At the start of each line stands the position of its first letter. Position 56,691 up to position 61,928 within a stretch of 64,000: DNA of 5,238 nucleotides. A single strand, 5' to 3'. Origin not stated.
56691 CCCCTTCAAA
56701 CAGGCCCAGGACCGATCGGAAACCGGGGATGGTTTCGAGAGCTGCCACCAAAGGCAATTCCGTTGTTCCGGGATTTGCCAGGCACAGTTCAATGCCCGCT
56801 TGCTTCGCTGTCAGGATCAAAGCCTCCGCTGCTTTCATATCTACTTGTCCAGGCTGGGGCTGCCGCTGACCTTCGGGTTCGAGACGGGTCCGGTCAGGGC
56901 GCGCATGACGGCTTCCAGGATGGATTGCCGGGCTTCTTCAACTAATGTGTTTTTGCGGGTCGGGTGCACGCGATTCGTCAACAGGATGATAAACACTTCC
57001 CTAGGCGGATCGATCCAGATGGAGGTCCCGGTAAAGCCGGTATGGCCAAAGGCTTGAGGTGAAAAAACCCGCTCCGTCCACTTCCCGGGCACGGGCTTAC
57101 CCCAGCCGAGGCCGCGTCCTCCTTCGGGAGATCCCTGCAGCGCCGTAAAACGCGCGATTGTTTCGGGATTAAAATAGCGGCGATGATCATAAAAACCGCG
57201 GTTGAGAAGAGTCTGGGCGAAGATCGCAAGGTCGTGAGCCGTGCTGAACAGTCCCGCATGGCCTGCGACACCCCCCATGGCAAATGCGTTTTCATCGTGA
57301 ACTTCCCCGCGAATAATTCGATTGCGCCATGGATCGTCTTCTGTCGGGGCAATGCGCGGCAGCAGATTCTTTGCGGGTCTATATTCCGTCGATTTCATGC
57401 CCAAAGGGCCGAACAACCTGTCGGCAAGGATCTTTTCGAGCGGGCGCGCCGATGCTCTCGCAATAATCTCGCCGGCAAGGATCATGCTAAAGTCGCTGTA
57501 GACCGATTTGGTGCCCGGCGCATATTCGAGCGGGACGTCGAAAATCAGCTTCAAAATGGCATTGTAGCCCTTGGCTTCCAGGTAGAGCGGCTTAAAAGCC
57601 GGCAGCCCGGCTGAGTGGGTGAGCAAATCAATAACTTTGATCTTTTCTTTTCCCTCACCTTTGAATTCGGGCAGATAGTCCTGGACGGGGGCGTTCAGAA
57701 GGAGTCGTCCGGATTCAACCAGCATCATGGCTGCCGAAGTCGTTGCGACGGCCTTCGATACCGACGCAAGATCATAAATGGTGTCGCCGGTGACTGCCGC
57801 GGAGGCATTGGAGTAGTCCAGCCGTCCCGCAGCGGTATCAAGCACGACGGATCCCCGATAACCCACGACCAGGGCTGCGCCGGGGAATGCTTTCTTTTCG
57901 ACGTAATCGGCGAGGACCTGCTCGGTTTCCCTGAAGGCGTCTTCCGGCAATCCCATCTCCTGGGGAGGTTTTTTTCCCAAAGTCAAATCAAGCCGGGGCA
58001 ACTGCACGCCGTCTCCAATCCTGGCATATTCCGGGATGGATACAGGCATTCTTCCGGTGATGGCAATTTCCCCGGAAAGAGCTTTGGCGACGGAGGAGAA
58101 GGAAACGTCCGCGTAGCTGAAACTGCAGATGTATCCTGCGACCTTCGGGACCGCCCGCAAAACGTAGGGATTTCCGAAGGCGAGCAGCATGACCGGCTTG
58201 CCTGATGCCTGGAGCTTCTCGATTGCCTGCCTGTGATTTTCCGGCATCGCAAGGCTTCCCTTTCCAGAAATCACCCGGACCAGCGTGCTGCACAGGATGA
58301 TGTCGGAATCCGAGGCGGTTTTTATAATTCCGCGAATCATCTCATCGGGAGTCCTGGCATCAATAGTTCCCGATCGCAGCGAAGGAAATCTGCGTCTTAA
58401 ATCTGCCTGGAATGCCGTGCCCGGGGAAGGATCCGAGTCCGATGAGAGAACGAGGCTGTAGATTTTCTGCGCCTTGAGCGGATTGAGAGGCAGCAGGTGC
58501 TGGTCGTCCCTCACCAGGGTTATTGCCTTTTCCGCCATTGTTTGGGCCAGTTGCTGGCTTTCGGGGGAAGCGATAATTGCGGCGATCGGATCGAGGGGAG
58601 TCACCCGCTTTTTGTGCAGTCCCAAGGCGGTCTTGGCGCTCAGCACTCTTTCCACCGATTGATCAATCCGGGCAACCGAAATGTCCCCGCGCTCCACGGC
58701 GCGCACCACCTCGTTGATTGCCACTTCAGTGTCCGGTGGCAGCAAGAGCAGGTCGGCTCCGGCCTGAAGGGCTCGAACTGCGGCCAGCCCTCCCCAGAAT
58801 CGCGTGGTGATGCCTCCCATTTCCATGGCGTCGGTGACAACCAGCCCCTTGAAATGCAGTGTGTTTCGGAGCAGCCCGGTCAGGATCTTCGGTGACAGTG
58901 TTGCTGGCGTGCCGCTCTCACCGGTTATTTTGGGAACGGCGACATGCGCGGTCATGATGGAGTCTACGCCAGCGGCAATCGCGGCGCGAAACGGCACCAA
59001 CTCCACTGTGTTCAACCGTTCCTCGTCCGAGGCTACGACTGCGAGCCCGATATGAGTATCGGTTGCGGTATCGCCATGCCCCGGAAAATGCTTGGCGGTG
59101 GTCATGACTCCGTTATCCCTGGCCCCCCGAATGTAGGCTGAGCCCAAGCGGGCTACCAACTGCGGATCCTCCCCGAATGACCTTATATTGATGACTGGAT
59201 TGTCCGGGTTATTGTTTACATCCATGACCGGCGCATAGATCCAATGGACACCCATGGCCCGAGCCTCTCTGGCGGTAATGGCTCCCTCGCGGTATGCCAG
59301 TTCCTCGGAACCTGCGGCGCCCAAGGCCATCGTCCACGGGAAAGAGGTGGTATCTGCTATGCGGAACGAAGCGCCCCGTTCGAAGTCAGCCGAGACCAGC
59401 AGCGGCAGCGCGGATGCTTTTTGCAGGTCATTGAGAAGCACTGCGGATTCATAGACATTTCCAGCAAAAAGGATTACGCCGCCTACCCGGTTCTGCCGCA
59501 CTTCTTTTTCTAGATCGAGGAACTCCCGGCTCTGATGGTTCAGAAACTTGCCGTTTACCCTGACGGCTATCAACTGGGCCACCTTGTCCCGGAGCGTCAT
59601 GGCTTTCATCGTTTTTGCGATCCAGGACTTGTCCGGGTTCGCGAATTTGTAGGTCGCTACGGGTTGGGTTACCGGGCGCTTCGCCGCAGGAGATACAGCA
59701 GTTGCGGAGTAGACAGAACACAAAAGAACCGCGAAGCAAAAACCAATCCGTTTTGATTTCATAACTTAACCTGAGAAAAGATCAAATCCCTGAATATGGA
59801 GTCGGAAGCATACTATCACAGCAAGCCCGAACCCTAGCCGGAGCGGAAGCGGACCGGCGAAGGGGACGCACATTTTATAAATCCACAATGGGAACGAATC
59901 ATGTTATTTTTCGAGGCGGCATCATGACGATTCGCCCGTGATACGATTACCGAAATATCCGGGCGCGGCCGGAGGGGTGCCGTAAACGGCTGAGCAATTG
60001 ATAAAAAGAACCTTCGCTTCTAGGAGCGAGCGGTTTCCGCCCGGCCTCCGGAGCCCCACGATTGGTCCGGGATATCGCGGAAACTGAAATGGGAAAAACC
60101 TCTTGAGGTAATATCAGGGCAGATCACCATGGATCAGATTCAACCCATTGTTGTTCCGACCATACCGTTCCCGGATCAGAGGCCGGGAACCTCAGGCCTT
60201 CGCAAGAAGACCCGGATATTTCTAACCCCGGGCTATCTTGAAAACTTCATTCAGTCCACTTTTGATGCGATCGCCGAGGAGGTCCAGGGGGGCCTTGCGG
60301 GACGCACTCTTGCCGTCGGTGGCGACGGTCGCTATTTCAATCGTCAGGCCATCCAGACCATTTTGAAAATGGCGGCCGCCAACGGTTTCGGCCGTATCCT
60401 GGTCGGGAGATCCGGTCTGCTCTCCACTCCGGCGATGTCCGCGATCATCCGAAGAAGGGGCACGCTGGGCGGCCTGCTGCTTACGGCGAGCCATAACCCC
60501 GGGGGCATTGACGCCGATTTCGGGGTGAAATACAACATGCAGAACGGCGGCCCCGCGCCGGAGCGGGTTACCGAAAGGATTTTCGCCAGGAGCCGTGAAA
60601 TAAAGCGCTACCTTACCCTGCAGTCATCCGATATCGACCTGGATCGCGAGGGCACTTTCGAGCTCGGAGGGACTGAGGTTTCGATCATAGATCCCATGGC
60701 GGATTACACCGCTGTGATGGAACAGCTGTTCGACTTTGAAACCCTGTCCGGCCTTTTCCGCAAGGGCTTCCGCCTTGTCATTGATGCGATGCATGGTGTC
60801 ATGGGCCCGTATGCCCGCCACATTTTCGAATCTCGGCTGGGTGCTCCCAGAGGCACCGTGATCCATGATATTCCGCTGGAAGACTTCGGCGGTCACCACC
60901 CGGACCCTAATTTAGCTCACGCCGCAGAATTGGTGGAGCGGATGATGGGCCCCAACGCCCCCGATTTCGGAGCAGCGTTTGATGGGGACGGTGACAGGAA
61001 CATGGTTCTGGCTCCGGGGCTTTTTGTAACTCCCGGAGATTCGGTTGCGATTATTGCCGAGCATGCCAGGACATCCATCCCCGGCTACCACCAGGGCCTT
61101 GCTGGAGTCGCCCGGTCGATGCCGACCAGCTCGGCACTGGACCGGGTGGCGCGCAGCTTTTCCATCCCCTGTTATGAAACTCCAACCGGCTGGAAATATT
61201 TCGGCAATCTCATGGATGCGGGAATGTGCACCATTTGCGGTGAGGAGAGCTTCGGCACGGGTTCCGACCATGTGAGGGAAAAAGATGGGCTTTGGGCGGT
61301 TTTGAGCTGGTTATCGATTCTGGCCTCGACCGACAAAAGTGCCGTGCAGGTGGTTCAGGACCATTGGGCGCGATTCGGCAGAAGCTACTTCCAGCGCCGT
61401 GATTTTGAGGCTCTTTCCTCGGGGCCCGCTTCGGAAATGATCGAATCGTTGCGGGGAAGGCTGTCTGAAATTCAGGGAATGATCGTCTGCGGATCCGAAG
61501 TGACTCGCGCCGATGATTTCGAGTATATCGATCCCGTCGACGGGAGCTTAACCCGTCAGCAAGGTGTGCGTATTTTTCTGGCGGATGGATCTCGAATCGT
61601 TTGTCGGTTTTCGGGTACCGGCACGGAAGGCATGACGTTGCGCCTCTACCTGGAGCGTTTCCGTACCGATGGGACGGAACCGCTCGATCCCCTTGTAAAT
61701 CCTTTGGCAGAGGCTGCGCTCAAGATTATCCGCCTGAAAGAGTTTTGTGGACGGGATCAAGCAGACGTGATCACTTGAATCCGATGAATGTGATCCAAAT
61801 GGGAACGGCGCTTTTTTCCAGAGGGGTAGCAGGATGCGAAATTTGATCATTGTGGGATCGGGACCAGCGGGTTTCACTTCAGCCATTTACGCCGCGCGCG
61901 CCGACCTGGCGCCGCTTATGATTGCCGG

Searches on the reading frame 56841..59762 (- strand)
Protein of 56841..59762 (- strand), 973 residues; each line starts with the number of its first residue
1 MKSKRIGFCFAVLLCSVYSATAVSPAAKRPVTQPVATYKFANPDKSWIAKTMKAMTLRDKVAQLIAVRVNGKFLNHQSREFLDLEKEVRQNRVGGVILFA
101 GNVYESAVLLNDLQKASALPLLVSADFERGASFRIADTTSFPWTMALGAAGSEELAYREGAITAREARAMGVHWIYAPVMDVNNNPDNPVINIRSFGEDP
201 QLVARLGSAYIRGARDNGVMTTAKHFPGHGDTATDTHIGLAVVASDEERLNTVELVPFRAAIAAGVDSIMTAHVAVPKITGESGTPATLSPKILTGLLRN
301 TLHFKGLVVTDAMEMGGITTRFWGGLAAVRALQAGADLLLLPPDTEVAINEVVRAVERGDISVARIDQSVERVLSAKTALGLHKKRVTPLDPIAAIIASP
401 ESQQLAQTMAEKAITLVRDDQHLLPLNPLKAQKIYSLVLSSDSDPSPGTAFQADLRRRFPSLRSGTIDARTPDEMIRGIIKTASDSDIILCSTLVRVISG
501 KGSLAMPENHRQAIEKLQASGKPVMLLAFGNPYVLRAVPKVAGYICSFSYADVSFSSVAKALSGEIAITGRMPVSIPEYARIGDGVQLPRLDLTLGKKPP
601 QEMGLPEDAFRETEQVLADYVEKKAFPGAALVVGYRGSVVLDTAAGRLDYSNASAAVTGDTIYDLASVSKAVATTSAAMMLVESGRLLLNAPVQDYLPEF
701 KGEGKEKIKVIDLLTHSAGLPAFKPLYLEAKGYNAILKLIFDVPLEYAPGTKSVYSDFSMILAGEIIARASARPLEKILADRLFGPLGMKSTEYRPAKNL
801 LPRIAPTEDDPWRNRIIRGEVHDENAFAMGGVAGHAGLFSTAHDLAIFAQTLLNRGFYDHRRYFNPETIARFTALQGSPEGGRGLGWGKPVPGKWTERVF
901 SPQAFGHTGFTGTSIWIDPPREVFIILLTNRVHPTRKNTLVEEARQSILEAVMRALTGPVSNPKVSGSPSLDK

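Call 51: search_protein_families(library=pfam, proteins=[window:56841-59762:-], max_evalue=0.0001)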
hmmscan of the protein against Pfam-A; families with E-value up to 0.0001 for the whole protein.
window:56841-59762:- (973 aa): 3 families
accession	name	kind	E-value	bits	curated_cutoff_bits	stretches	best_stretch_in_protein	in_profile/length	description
PF00933.27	Glyco_hydro_3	-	5.2e-94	315.6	27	1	56-375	1-315/316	Glycosyl hydrolase family 3 N terminal domain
PF00144.29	Beta-lactamase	-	4.4e-70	236.9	27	1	614-943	2-322/329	Beta-lactamase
PF01915.27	Glyco_hydro_3_C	-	1.8e-09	38.3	31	1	414-580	1-173/200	Glycosyl hydrolase family 3 C-terminal domain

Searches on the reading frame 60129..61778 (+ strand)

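Call 51: search_protein_families(library=pfam, proteins=[window:60129-61778:+], max_evalue=0.0001)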
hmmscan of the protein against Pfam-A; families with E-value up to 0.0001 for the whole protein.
window:60129-61778:+ (549 aa): 4 families
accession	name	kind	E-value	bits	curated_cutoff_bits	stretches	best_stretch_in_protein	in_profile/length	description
PF24947.1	PGM1_C_vert_fung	-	2.2e-34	119.1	27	1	418-544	1-136/138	Phosphoglucomutase-1, C-terminal domain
PF02878.22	PGM_PMM_I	-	1.3e-27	96.6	22.5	1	17-159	2-135/138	Phosphoglucomutase/phosphomannomutase, alpha/beta/alpha domain I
PF02880.22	PGM_PMM_III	-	2.4e-25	89.3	20.7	1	303-416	2-115/115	Phosphoglucomutase/phosphomannomutase, alpha/beta/alpha domain III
PF02879.22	PGM_PMM_II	-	1.1e-14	55.2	29.3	1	192-294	2-99/103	Phosphoglucomutase/phosphomannomutase, alpha/beta/alpha domain II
